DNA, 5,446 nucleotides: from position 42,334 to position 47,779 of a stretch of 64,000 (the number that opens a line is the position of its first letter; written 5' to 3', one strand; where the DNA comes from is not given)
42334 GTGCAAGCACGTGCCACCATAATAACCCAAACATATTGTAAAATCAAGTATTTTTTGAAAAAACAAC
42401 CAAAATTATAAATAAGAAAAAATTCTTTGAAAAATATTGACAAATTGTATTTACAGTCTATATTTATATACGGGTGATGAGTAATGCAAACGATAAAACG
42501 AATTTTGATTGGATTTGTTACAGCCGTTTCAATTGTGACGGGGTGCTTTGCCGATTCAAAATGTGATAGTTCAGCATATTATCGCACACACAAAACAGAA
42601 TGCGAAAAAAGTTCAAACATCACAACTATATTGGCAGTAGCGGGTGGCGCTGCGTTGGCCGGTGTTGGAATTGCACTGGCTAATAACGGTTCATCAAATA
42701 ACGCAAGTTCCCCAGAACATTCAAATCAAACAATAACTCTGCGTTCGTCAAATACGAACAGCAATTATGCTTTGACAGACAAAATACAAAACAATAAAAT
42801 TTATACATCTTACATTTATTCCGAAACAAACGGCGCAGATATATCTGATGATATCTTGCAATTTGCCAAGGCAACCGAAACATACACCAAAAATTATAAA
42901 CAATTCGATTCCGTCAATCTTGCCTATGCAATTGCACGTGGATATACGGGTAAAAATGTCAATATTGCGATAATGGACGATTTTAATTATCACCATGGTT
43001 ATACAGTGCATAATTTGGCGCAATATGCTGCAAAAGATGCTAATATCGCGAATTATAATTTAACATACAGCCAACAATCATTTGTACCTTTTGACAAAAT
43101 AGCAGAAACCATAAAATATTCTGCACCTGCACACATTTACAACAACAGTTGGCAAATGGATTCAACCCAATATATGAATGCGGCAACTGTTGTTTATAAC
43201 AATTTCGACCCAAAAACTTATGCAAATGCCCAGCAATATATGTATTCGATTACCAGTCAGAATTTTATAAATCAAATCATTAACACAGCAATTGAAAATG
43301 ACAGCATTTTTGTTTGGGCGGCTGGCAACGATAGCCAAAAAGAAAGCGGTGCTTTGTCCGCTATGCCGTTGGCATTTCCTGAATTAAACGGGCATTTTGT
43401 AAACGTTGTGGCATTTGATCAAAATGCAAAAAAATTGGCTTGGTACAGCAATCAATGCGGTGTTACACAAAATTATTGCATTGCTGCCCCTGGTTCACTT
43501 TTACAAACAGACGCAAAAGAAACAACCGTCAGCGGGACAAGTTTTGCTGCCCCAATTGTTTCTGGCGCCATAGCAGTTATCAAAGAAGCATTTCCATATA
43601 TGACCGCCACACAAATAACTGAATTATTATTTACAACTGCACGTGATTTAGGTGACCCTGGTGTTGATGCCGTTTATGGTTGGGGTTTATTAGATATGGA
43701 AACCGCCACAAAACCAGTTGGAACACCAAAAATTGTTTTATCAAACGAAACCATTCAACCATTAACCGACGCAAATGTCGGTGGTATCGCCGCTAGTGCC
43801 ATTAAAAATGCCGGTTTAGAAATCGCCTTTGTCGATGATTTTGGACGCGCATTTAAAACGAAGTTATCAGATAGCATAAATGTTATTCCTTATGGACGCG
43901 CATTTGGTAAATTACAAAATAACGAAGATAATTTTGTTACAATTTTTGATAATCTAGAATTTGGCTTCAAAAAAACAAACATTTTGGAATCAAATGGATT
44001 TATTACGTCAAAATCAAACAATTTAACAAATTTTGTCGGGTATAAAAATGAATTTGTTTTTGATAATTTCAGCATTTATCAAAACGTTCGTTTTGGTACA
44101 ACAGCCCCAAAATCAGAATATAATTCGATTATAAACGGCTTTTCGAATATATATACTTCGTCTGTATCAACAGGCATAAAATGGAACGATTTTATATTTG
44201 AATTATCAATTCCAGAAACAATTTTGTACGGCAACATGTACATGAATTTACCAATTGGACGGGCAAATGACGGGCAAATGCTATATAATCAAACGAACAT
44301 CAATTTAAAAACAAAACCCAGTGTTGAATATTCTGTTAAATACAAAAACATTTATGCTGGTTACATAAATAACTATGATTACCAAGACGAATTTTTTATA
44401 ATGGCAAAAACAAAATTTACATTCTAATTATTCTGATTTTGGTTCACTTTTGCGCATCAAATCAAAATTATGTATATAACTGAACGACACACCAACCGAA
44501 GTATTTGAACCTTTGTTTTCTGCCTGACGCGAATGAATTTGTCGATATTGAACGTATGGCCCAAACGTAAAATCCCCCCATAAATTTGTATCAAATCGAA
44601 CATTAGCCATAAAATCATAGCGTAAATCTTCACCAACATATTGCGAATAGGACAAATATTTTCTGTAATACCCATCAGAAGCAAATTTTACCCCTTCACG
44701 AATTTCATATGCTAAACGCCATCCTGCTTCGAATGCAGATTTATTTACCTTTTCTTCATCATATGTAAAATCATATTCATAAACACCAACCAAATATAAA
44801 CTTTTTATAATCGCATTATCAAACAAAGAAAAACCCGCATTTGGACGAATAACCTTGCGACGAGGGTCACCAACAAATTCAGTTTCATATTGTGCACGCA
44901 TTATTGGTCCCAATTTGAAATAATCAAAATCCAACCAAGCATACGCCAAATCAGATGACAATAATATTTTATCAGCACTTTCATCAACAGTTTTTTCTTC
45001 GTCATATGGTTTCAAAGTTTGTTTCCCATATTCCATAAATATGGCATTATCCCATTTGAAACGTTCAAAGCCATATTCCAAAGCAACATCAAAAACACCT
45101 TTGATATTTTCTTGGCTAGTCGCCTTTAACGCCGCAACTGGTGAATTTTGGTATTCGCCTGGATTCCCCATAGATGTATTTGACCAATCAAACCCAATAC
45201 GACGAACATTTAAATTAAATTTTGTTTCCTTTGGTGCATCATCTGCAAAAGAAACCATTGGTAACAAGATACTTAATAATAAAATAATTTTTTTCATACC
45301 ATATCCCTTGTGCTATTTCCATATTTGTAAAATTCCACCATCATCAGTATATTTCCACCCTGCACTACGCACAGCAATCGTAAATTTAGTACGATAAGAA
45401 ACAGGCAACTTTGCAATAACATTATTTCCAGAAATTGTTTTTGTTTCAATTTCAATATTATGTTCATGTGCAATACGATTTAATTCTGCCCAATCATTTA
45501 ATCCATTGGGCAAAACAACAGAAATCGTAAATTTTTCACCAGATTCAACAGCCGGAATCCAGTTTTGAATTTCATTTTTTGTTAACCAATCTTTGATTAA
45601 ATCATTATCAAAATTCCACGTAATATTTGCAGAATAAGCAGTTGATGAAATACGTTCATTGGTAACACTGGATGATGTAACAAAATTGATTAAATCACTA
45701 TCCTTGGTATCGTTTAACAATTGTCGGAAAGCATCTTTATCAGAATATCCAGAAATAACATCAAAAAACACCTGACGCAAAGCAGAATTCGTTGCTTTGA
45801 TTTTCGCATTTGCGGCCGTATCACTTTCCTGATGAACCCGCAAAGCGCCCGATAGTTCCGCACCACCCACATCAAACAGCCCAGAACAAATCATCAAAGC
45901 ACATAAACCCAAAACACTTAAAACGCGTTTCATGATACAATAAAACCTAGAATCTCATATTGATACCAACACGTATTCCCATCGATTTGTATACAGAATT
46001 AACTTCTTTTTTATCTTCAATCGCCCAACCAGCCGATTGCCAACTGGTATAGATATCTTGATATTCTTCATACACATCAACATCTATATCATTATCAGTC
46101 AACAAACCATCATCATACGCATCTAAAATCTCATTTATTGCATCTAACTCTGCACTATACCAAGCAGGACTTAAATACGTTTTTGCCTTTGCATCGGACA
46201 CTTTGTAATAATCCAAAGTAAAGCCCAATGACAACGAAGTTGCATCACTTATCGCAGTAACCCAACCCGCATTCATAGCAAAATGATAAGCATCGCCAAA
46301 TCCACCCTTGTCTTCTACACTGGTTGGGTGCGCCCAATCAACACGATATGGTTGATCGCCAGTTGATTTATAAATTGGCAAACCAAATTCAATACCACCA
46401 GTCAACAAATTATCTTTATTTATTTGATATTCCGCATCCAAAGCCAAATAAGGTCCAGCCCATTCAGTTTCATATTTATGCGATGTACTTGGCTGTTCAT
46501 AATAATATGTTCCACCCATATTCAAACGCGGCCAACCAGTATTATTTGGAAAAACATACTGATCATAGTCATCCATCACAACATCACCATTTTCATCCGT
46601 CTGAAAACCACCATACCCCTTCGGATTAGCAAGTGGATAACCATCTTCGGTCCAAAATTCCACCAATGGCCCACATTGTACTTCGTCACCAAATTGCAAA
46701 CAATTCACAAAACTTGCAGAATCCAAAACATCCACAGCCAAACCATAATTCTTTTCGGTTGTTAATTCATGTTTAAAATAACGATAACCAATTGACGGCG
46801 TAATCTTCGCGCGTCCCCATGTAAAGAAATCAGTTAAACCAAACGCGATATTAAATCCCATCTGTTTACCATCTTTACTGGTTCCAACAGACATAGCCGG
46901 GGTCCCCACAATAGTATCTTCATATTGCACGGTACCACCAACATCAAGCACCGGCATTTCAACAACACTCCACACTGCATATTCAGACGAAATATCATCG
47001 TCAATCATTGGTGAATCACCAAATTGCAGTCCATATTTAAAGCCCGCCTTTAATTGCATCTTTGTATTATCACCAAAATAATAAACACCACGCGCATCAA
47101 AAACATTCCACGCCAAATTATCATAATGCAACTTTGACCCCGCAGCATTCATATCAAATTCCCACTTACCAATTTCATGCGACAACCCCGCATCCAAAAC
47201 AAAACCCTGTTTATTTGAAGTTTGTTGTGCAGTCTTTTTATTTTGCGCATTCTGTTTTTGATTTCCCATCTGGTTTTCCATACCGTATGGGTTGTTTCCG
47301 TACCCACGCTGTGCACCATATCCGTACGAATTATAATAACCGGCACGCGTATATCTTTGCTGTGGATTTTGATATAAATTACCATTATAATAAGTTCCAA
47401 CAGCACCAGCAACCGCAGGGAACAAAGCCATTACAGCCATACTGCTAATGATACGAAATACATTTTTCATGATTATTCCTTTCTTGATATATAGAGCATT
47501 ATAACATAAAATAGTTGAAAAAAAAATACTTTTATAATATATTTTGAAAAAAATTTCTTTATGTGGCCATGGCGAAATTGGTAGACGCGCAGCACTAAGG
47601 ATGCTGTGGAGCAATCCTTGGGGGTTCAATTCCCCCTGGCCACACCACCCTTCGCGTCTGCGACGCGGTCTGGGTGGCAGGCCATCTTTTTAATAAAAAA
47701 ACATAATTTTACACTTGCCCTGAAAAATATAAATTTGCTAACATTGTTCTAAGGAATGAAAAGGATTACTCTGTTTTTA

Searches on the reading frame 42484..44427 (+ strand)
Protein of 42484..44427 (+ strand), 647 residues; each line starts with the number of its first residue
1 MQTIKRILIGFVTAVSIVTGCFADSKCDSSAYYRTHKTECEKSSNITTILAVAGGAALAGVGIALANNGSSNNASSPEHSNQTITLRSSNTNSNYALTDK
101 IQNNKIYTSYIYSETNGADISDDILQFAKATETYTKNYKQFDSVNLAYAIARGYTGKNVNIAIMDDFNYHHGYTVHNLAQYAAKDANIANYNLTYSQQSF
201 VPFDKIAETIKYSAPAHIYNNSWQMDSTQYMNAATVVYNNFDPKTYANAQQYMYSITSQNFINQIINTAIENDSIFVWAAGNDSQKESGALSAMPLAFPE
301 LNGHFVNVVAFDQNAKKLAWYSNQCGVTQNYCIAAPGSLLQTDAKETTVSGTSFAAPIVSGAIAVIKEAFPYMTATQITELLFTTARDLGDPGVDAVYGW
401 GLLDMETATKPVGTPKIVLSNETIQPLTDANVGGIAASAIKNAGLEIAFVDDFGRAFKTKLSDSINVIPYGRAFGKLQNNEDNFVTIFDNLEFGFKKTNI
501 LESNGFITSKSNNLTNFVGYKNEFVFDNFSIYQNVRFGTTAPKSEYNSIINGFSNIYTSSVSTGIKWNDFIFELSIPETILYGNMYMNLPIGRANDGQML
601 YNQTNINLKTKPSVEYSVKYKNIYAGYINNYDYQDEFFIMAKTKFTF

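Call 49: search_protein_families(library=pfam, proteins=[window:42484-44427:+], max_evalue=0.01)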
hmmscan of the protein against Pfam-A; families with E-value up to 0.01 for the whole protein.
window:42484-44427:+ (647 aa): 1 family
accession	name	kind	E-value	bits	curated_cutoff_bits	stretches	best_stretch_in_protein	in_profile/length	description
PF00082.27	Peptidase_S8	-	4.6e-29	102.1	21.8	1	183-401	78-288/288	Subtilase family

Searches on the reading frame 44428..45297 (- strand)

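Call 49: search_protein_families(library=pfam, proteins=[window:44428-45297:-], max_evalue=0.01)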
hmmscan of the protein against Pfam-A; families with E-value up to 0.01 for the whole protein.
window:44428-45297:- (289 aa): 1 family
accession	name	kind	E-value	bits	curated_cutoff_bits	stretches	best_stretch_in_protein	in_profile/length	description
PF11276.14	DUF3078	-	5.4e-06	27.2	25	1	62-122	16-73/92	Protein of unknown function (DUF3078)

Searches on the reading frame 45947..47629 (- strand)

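Call 49: search_protein_families(library=pfam, proteins=[window:45947-47629:-], max_evalue=0.01)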
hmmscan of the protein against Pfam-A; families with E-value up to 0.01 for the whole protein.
window:45947-47629:- (560 aa): 1 family
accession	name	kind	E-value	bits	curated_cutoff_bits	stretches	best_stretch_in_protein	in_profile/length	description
PF17251.8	Pom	-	2.7e-09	37.2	22.4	1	253-484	94-252/285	Protochlamydia outer membrane protein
